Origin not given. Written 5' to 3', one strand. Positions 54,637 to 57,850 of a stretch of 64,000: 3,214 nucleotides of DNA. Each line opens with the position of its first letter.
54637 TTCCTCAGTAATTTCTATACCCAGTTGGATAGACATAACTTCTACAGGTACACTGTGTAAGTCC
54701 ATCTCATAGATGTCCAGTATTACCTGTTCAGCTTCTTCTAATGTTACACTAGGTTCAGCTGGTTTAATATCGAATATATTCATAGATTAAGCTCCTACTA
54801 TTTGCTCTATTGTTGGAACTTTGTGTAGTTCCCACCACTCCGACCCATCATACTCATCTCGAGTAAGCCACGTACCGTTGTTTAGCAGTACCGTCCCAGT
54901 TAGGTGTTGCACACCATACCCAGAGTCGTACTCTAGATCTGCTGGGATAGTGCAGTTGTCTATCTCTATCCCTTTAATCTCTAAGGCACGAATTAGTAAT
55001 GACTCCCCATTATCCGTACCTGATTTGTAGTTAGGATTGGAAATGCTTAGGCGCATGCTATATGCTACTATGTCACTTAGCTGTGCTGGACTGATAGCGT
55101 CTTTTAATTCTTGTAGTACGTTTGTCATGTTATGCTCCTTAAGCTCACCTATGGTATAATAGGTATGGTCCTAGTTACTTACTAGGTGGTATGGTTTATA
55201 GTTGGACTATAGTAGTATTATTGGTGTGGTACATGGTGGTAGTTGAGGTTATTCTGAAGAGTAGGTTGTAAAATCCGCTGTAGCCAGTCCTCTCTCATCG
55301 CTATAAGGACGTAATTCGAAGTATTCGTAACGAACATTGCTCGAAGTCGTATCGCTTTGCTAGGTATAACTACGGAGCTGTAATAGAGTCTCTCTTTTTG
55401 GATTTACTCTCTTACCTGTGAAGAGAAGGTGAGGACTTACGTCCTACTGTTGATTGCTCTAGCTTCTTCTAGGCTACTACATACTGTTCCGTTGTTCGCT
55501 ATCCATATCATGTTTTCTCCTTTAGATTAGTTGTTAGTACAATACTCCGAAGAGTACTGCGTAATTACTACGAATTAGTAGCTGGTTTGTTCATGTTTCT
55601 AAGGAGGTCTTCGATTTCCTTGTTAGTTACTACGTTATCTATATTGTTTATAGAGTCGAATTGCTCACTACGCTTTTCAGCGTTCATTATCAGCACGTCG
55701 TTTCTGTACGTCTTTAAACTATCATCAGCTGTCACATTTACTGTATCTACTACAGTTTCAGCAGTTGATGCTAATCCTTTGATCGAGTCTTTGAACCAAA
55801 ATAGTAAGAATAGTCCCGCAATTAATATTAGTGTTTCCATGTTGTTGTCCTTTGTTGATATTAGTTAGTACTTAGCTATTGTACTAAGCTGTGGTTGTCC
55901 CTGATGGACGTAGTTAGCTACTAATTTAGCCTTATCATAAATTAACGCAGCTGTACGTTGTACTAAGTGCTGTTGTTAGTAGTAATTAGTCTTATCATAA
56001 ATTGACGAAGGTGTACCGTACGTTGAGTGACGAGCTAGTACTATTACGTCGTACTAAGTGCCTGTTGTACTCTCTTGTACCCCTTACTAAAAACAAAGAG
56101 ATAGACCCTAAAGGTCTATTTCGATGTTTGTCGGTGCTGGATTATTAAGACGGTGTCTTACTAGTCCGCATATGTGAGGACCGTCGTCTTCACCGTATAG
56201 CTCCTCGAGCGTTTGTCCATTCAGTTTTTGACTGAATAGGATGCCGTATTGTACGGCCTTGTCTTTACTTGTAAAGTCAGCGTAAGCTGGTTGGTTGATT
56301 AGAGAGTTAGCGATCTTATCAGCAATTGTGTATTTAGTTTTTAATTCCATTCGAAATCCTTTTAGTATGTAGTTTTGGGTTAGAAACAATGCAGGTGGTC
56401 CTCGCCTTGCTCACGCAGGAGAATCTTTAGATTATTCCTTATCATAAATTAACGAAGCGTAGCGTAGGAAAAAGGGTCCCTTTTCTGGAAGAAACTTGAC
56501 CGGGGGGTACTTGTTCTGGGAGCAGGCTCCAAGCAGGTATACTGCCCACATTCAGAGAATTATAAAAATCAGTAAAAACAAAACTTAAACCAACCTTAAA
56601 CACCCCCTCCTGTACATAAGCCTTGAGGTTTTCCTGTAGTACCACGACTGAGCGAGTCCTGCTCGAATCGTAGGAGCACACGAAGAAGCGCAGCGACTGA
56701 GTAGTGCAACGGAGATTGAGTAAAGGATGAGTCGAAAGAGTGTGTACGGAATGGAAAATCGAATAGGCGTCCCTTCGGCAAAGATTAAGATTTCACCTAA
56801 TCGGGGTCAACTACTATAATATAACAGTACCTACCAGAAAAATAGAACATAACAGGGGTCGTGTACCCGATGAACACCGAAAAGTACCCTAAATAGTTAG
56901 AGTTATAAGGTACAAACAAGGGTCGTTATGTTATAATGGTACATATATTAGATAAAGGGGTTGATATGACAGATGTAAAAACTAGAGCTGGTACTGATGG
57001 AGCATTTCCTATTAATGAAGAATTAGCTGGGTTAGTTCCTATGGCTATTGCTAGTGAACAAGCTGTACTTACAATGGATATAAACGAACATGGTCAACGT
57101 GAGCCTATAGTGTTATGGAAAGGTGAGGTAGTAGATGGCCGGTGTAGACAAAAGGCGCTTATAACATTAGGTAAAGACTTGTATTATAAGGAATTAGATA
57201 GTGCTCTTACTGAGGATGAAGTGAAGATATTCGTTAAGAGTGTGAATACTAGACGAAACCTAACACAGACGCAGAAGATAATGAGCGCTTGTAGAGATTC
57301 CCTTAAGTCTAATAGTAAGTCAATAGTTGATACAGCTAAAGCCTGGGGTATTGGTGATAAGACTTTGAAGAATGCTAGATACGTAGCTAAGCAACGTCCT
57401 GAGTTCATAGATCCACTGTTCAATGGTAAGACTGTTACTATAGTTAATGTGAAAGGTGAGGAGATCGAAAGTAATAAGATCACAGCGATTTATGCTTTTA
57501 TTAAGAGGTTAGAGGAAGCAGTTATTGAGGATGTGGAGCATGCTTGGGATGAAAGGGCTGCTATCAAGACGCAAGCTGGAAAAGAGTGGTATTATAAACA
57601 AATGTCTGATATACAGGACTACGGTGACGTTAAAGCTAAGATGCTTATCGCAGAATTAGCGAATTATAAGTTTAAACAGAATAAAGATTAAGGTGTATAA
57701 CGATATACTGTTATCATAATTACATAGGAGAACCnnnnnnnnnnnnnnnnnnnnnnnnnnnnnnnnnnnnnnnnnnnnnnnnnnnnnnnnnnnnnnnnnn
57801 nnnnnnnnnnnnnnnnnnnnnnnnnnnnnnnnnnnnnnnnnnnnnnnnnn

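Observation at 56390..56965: Divergent 575-nt non-coding region with higher GC, iterated GGGGTCG elements and tandem promoter-like boxes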

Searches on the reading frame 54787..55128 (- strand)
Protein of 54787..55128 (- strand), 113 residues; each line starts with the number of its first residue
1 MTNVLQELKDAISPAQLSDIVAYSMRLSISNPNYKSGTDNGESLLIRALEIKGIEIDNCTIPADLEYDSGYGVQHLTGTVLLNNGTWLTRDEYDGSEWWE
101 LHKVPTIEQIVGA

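Call 9: search_protein_families(library=pfam, proteins=[window:54787-55128:-], max_evalue=0.01)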
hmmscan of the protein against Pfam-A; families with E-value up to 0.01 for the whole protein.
window:54787-55128:- (113 aa): 0 families

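Call 17: search_protein_families(library=phrogs, proteins=[window:54787-55128:-], max_evalue=0.001)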
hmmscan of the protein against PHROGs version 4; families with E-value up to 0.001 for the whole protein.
window:54787-55128:- (113 aa): 2 families
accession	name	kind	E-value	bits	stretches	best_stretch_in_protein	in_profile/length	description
phrog_3972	-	unknown function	3.5e-17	63.5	1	20-109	20-88/113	-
phrog_16544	-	integration and excision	3.8e-05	24.7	1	83-102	4-23/60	excisionase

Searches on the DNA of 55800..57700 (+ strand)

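Call 6: search_rna_families(source=window, start=55800, end=57300, threshold=evalue, max_evalue=10, show_alignments=2)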
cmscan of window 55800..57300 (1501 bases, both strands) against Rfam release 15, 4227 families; matches with E-value up to 10: 2.
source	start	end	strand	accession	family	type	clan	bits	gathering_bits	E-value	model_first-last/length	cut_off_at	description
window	57181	57250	+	RF00087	SNORD26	Gene; snRNA; snoRNA; CD-box;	CL00050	19.9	44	0.36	1-76/76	no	Small nucleolar RNA SNORD26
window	56235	56298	-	RF02901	AaHKsRNA41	Gene; sRNA;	-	12.2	97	8.3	1-187/187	no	Aggregatibacter sRNA 41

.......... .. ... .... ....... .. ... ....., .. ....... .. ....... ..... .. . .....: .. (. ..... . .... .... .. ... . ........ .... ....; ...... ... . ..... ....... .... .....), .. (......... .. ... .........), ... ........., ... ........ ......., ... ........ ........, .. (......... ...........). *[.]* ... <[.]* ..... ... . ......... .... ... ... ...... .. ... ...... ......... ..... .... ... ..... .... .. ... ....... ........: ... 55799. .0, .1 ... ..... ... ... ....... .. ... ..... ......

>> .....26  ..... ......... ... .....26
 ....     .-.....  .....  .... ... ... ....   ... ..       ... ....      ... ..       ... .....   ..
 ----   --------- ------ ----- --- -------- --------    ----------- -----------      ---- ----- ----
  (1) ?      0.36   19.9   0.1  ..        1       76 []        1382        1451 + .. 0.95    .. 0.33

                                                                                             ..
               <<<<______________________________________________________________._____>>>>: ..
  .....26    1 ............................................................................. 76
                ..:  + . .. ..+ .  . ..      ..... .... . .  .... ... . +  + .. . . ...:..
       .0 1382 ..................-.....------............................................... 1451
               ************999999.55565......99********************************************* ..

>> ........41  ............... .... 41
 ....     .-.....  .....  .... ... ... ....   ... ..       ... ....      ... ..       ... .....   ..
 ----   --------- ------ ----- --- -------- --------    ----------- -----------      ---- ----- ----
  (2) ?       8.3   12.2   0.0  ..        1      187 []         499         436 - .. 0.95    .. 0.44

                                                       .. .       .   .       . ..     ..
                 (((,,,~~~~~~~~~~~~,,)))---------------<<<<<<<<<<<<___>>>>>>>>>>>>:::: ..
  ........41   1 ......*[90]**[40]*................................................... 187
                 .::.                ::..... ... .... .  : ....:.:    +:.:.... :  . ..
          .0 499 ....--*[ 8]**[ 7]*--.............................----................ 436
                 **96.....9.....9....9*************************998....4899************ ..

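Call 7: search_dna_similar(query=window:56000-57700:+, collection=phages, mode=near, max_rows=30)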
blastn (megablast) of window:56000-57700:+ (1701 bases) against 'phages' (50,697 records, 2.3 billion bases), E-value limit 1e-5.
No match.

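Call 8: search_dna_similar(query=window:56000-57700:+, collection=phages, mode=distant, max_rows=30)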
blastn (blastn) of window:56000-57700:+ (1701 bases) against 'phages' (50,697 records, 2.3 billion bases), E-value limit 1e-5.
No match.

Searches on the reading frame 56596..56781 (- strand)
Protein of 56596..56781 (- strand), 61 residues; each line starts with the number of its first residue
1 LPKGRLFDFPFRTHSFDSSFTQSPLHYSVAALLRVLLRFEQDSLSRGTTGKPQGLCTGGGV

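Call 9: search_protein_families(library=pfam, proteins=[window:56596-56781:-], max_evalue=0.01)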
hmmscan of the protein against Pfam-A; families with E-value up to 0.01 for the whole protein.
window:56596-56781:- (61 aa): 0 families
